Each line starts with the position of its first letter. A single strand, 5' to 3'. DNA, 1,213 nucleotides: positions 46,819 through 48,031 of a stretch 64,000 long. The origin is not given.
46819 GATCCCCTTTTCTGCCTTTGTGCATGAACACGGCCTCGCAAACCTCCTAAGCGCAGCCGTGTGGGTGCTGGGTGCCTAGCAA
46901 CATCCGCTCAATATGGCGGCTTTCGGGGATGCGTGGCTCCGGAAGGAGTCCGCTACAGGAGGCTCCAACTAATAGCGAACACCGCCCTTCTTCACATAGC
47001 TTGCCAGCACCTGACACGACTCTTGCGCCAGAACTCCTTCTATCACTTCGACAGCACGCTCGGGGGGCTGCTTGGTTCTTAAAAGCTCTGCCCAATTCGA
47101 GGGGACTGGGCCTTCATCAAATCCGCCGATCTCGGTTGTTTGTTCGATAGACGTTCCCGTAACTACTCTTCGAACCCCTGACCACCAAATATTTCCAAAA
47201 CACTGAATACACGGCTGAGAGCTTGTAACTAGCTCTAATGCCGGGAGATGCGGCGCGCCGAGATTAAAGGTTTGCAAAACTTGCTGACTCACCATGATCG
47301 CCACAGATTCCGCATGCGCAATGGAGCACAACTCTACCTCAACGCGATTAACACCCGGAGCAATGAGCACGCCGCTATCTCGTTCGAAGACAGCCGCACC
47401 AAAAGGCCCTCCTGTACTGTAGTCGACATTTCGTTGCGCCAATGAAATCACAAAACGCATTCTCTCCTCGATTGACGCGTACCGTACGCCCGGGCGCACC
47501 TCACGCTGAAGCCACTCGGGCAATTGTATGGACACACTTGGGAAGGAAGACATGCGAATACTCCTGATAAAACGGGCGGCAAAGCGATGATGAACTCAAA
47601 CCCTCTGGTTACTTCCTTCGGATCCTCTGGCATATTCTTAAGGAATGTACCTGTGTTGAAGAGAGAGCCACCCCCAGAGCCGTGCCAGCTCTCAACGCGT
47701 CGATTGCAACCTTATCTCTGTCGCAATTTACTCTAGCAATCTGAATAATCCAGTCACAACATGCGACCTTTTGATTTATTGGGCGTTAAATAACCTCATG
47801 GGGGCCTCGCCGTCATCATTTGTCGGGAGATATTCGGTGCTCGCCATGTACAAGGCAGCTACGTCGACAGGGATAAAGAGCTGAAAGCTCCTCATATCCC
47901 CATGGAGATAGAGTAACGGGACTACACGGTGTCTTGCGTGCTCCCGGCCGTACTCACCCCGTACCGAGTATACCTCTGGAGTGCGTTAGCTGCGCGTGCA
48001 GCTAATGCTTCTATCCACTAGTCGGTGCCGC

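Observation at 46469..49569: A ~2.8-kb low-GC insert (deaminase + DEAD-box helicase) bracketed by ~150-bp direct repeats derived from the 3' end of the LpxL-like gene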

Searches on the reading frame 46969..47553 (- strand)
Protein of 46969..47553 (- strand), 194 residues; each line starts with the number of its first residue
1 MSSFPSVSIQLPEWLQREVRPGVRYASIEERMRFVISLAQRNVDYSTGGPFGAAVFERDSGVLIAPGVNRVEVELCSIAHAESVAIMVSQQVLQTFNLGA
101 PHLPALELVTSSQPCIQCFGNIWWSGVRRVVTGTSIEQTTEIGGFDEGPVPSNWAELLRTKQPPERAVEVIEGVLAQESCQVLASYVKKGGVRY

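Call 7: search_protein_families(library=pfam, proteins=[window:46969-47553:-], max_evalue=0.01)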
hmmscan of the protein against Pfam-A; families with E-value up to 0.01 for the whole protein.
window:46969-47553:- (194 aa): 2 families
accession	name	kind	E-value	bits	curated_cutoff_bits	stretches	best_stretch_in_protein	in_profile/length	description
PF00383.29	dCMP_cyt_deam_1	-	8.4e-11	42.1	25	1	29-133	5-101/102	Cytidine and deoxycytidylate deaminase zinc-binding region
PF14437.12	MafB19-deam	-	0.00017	22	27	1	48-138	22-105/142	MafB19-like deaminase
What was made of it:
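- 46969..47553 (-): Cytidine-deaminase-fold guanine-deaminase-like gene (194 aa), intact. GC3 is 0.52. PF00383 (call 7).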

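Call 59: search_protein_families(library=ncbifam, proteins=[window:46969-47553:-], max_evalue=0.01)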
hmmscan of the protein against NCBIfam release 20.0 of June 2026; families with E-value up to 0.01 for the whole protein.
window:46969-47553:- (194 aa): 1 family
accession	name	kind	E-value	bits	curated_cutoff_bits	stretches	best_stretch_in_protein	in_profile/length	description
NF008113.2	PRK10860.1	equivalog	2.1e-09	37.4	150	1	28-188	7-149/165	tRNA adenosine(34) deaminase TadA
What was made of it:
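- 46969..47553 (-): TadA model scores 37 bits against a cutoff of 150 (call 59).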

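Call 60: find_homologous_proteins(query=window:46972-47553:-)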
Query window:46972-47553:- (194 aa): 937 proteins with E <= 0.001 among 1304 candidates; the best 120 are listed.
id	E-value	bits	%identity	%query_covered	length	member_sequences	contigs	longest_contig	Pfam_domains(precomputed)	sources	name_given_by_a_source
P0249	1.1e-121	422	98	100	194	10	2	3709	PF00383.30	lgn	-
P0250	7.5e-98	344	77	100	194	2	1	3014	PF00383.30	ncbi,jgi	jgi:tRNA(Arg) A34 adenosine deaminase TadA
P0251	4.4e-97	342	76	100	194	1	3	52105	PF00383.30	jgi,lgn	jgi:tRNA(Arg) A34 adenosine deaminase TadA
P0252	4.6e-97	341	76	100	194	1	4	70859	PF00383.30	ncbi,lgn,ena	-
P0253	1.5e-96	340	76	100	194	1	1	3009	PF00383.30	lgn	-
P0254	5.3e-95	335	75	100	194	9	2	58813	PF00383.30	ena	-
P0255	1.3e-94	333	75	100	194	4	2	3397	PF00383.30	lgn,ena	-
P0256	2.7e-94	332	74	100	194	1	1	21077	PF00383.30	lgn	-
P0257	3.4e-94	332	74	100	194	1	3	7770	PF00383.30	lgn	-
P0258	2.9e-93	329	74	100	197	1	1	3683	PF00383.30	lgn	-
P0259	7.8e-85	302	64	100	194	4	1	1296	PF00383.30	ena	-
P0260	3.1e-84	300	68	100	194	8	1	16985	PF00383.30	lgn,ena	-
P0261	3.3e-84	300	69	100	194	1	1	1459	PF00383.30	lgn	-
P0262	1.9e-82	294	64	100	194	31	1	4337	PF00383.30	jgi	jgi:tRNA(Arg) A34 adenosine deaminase TadA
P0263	4.4e-79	283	75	84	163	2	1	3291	PF00383.30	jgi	jgi:tRNA(Arg) A34 adenosine deaminase TadA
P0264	1.9e-77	278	63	100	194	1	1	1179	PF00383.30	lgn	-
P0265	5.9e-75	269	60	100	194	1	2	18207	PF00383.30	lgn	-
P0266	7.9e-75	269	62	100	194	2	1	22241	PF00383.30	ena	-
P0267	1.4e-74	268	62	100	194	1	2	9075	PF00383.30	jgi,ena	jgi:tRNA(Arg) A34 adenosine deaminase TadA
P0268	2.8e-74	267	62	100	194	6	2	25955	PF00383.30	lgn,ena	-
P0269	2.8e-74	267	62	100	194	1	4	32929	PF00383.30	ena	-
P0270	5.5e-74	266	62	100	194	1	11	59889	PF00383.30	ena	-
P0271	6.4e-74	266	62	100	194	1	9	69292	PF00383.30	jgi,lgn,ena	jgi:tRNA(Arg) A34 adenosine deaminase TadA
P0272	9.9e-74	265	60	100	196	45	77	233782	PF00383.30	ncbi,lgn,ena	-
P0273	1.9e-73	264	60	100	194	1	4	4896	PF00383.30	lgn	-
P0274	4.3e-73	263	62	100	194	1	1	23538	PF00383.30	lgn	-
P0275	4.5e-73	263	60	100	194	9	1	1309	PF00383.30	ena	-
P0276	5.0e-73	263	62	100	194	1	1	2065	PF00383.30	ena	-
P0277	2.1e-72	261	59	100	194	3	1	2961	PF00383.30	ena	-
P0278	2.0e-71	258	61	100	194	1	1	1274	PF00383.30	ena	-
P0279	5.6e-71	256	59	100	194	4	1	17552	PF00383.30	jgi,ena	jgi:tRNA(Arg) A34 adenosine deaminase TadA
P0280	1.4e-70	255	59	100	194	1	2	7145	PF00383.30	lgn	-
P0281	2.1e-70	255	69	84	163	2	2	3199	PF00383.30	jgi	jgi:tRNA(Arg) A34 adenosine deaminase TadA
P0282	6.9e-69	250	67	84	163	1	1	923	PF00383.30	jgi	jgi:tRNA(Arg) A34 adenosine deaminase TadA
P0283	1.3e-67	245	69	84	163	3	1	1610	PF00383.30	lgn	-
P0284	2.9e-65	238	66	84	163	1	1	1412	PF00383.30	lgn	-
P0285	8.9e-63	230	62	84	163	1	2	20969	PF00383.30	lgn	-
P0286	3.4e-62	228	53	98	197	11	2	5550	PF00383.30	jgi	-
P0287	2.4e-61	225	53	99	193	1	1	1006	PF00383.30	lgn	-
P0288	3.3e-61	225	54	98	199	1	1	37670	PF00383.30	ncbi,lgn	ncbi:MAG: nucleoside deaminase [Planctomycetota bacterium]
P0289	4.5e-61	224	53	98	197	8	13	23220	PF00383.30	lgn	-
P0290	2.3e-60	222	52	98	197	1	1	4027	PF00383.30,PF14437.13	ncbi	-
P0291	4.5e-59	218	53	98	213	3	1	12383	PF00383.30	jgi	jgi:tRNA(Arg) A34 adenosine deaminase TadA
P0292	1.5e-56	209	50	99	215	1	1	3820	PF00383.30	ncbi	-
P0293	1.6e-56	209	53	100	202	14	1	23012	PF00383.30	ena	-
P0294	3.2e-56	208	51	97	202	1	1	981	PF00383.30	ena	-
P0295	3.2e-56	208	53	97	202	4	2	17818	PF00383.30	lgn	-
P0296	5.7e-56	207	52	100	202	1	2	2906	PF00383.30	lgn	-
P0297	1.7e-55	206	53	97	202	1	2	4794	PF00383.30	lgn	-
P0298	1.7e-55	206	53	97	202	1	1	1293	PF00383.30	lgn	-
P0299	3.1e-55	205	53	100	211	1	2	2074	PF00383.30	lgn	-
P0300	4.2e-55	205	53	100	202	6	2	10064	PF00383.30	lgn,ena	-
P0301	5.0e-55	204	49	100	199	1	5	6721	PF00383.30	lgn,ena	-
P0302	5.7e-55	204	53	100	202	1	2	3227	PF00383.30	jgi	jgi:tRNA(Arg) A34 adenosine deaminase TadA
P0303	6.3e-55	204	53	100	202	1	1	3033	PF00383.30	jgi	jgi:tRNA(Arg) A34 adenosine deaminase TadA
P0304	6.7e-55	204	52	97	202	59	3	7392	PF00383.30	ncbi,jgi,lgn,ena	jgi:tRNA(Arg) A34 adenosine deaminase TadA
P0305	2.5e-54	202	51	100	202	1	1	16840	PF00383.30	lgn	-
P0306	2.7e-54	202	51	100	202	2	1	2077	PF00383.30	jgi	jgi:tRNA(Arg) A34 adenosine deaminase TadA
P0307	2.7e-54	202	53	100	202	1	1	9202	PF00383.30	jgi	jgi:tRNA(Arg) A34 adenosine deaminase TadA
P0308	3.2e-54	202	51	100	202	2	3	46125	PF00383.30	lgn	-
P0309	3.6e-54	202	52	100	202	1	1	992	PF00383.30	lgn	-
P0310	4.4e-54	201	49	100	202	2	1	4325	PF00383.30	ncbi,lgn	-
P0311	5.3e-54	201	51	100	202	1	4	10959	PF00383.30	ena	-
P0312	1.2e-53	200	51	100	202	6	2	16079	PF00383.30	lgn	-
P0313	1.4e-53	200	51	97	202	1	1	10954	PF00383.30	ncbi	-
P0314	1.5e-53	200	51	100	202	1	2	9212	PF00383.30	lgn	-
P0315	1.5e-53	200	48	100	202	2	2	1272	PF00383.30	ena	-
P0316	1.7e-53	199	51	97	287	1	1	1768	PF00383.30,PF09349.16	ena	-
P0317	1.8e-53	199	50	97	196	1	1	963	PF00383.30,PF14437.13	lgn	-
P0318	2.6e-53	199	51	97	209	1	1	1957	PF00383.30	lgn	-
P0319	2.8e-53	199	51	100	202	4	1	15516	PF00383.30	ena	-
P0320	5.0e-53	198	51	97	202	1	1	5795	PF00383.30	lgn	-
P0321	8.1e-53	197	51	98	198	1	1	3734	PF00383.30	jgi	jgi:tRNA(Arg) A34 adenosine deaminase TadA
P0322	1.1e-52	197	51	98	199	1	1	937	PF00383.30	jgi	-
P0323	1.4e-52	196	51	100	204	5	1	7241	PF00383.30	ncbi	-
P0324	3.7e-52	195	49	100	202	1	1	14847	PF00383.30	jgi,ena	jgi:tRNA(Arg) A34 adenosine deaminase TadA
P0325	4.5e-52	195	52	100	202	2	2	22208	PF00383.30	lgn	-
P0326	1.0e-51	194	50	99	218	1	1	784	PF00383.30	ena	-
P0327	1.1e-51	194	51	97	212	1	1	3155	PF00383.30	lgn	-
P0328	1.1e-51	194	50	100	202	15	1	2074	PF00383.30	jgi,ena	jgi:tRNA(Arg) A34 adenosine deaminase TadA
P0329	2.5e-51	192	49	100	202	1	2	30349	PF00383.30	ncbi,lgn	-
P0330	2.9e-51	192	49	99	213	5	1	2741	PF00383.30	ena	-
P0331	4.4e-51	192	49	100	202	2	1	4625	PF00383.30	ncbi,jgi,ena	jgi:tRNA(Arg) A34 adenosine deaminase TadA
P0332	8.3e-51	191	51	97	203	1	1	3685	PF00383.30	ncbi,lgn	-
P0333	5.7e-50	188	49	97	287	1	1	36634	PF00383.30,PF09349.16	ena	-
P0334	2.1e-49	186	50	97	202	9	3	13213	PF00383.30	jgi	jgi:tRNA(Arg) A34 adenosine deaminase TadA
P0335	2.2e-49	186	52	96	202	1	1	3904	PF00383.30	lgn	-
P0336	3.2e-49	185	49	100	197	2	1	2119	PF00383.30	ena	-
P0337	3.8e-49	185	49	96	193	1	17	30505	PF00383.30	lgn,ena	-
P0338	6.5e-48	181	48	100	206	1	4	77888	PF00383.30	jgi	jgi:tRNA(Arg) A34 adenosine deaminase TadA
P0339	2.0e-47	180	54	87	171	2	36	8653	PF00383.30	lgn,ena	-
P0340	2.2e-47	179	48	99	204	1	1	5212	PF00383.30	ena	-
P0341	3.3e-47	179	51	98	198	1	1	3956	PF00383.30,PF14437.13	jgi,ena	-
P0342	1.2e-46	177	49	96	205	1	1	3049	PF00383.30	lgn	-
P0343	1.4e-46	177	52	84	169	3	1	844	PF00383.30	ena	-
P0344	1.5e-46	177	53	82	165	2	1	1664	PF00383.30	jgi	jgi:tRNA(Arg) A34 adenosine deaminase TadA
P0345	1.6e-46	177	54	87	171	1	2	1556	PF00383.30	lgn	-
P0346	2.5e-46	176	51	97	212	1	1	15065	PF00383.30,PF14437.13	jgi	jgi:tRNA(Arg) A34 adenosine deaminase TadA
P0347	3.0e-46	176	49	98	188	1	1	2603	PF00383.30,PF14437.13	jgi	jgi:tRNA(Arg) A34 adenosine deaminase TadA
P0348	3.8e-46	175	49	98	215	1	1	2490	PF00383.30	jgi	jgi:tRNA(Arg) A34 adenosine deaminase TadA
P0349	4.1e-46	175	50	98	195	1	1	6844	PF00383.30,PF14437.13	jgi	-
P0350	4.8e-46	175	48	97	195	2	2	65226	PF00383.30,PF14437.13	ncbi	-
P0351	5.2e-46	175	51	96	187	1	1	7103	PF00383.30,PF14437.13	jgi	jgi:tRNA(Arg) A34 adenosine deaminase TadA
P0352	6.0e-46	175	46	98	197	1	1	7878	PF00383.30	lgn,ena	-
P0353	6.0e-46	175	46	98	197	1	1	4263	PF00383.30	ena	-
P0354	9.0e-46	174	47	98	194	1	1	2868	PF00383.30,PF14437.13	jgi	jgi:tRNA(Arg) A34 adenosine deaminase TadA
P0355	9.3e-46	174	49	98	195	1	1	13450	PF00383.30,PF14437.13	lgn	-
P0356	1.0e-45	174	51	98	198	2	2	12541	PF00383.30,PF14437.13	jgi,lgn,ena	jgi:tRNA(Arg) A34 adenosine deaminase TadA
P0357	1.1e-45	174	51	96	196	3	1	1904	PF00383.30,PF14437.13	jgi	jgi:tRNA(Arg) A34 adenosine deaminase TadA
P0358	1.2e-45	174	48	96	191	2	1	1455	PF00383.30,PF14437.13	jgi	-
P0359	1.5e-45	174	48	98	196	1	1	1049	PF00383.30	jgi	-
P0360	1.6e-45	173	48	98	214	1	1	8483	PF00383.30,PF14437.13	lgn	-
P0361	3.2e-45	172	53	96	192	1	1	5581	PF00383.30,PF14437.13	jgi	jgi:tRNA(Arg) A34 adenosine deaminase TadA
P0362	3.6e-45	172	50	97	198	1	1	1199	PF00383.30,PF14437.13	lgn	-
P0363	3.7e-45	172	46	96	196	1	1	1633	PF00383.30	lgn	-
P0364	3.8e-45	172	51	97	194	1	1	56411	PF00383.30,PF14437.13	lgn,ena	-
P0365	4.7e-45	172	47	99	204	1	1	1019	PF00383.30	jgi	jgi:tRNA(Arg) A34 adenosine deaminase TadA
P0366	6.6e-45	171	47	98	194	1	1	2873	PF00383.30,PF14437.13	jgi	-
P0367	7.3e-45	171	46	99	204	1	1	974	PF00383.30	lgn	-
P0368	9.1e-45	171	48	100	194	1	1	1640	PF00383.30,PF14437.13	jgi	jgi:tRNA(Arg) A34 adenosine deaminase TadA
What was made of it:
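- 46969..47553 (-): Closest homologues are 98% then 77% identical (call 60).
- The origin of the deaminase piece is unknown: context look-ups were exhausted, and its nearest homologues after 98% are 77% identical (call 60).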

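Call 72: find_related_loci(query=window:46972-47553:-, collection=viral_contigs, flank=5000)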
Query window:46972-47553:- (194 aa) in viral_contigs; peptide patterns used: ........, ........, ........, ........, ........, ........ (x = any residue, [..] = any of these).
21 stretches matched a pattern, but none encodes a relative of the query by tblastn (E <= 1e-3).

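Call 81: search_protein_families(library=padloc, proteins=[window:46969-47553:-], max_evalue=0.01)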
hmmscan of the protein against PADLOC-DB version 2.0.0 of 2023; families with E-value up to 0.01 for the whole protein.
window:46969-47553:- (194 aa): 0 families

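Call 82: search_solved_structures(query=window:46972-47553:-, max_evalue=0.001)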
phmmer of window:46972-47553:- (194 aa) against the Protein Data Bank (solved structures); distinct sequences matched with E-value up to 0.001: 21.
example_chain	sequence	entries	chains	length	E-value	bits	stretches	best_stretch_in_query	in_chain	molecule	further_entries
2g84_A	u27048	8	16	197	3.5e-40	141.2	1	9-194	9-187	Cytidine and deoxycytidylate deaminase zinc-binding region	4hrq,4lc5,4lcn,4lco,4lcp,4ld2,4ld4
7c3s_A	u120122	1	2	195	8.9e-40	139.9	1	9-194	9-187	Cytidine and deoxycytidylate deaminase zinc-binding region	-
7c3t_A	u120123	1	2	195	2.4e-39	138.5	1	9-194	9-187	Cytidine and deoxycytidylate deaminase zinc-binding region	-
4hrw_A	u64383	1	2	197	2.5e-39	138.5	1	9-194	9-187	Cytidine and deoxycytidylate deaminase zinc-binding region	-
7c3u_A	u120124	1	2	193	4.6e-39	137.6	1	9-194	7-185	Cytidine and deoxycytidylate deaminase zinc-binding region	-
1wkq_A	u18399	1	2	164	4.7e-11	46.2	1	32-148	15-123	Guanine deaminase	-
1tiy_A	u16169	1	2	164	5.9e-11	45.9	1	32-148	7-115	Guanine deaminase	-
5jfy_A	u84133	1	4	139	1.2e-08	38.4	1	35-147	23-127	Deoxycytidine deaminase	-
7dbf_A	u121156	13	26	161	2.9e-08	37.1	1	35-147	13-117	Guanosine deaminase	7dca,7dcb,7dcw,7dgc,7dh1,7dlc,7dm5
7dqn_A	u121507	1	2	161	2.9e-08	37.1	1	35-147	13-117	Guanosine deaminase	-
7dc9_A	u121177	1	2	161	7.6e-08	35.8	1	35-147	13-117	Guanosine deaminase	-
7w1q_A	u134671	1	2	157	8.2e-08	35.7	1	36-147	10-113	Guanosine deaminase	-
8e2s_A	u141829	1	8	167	1.3e-05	28.5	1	29-184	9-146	tRNA-specific adenosine deaminase 1.19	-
1z3a_A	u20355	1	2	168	4.8e-05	26.7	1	29-186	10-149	tRNA-specific adenosine deaminase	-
8e2r_A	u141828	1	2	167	8.1e-05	25.9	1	29-184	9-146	tRNA-specific adenosine deaminase 1.14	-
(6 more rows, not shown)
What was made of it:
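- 46969..47553 (-): PDB 2g84 family match E=3.5e-40, full length (call 82).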

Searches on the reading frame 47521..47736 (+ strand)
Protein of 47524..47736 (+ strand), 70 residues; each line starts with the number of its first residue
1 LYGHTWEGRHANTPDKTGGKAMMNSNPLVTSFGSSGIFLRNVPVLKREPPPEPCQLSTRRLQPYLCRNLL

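Call 7: search_protein_families(library=pfam, proteins=[window:47524-47736:+], max_evalue=0.01)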
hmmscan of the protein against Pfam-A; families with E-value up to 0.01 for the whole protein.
window:47524-47736:+ (70 aa): 0 families

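Call 67: search_protein_families(library=pfam, proteins=[window:47521-47733:+], max_evalue=1)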
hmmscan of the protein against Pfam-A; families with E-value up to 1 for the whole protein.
seq(71 aa): 0 families
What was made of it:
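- Tried and rejected: Pfam on every ORF and every stop-to-stop frame of 35 aa or more in 46600-47000, 47520-48050 and 49150-49600 found nothing (calls 7, 67).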

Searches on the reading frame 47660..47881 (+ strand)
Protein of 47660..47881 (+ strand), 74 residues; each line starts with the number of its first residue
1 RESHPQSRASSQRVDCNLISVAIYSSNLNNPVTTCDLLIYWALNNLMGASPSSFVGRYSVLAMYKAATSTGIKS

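Call 67: search_protein_families(library=pfam, proteins=[window:47660-47881:+], max_evalue=1)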
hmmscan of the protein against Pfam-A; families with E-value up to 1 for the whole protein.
seq(74 aa): 0 families
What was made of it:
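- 47554..48017 (.): Low-GC (51%) non-coding spacer. The join between the deaminase piece and the helicase piece lies near 48000. No Pfam hit (call 67).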
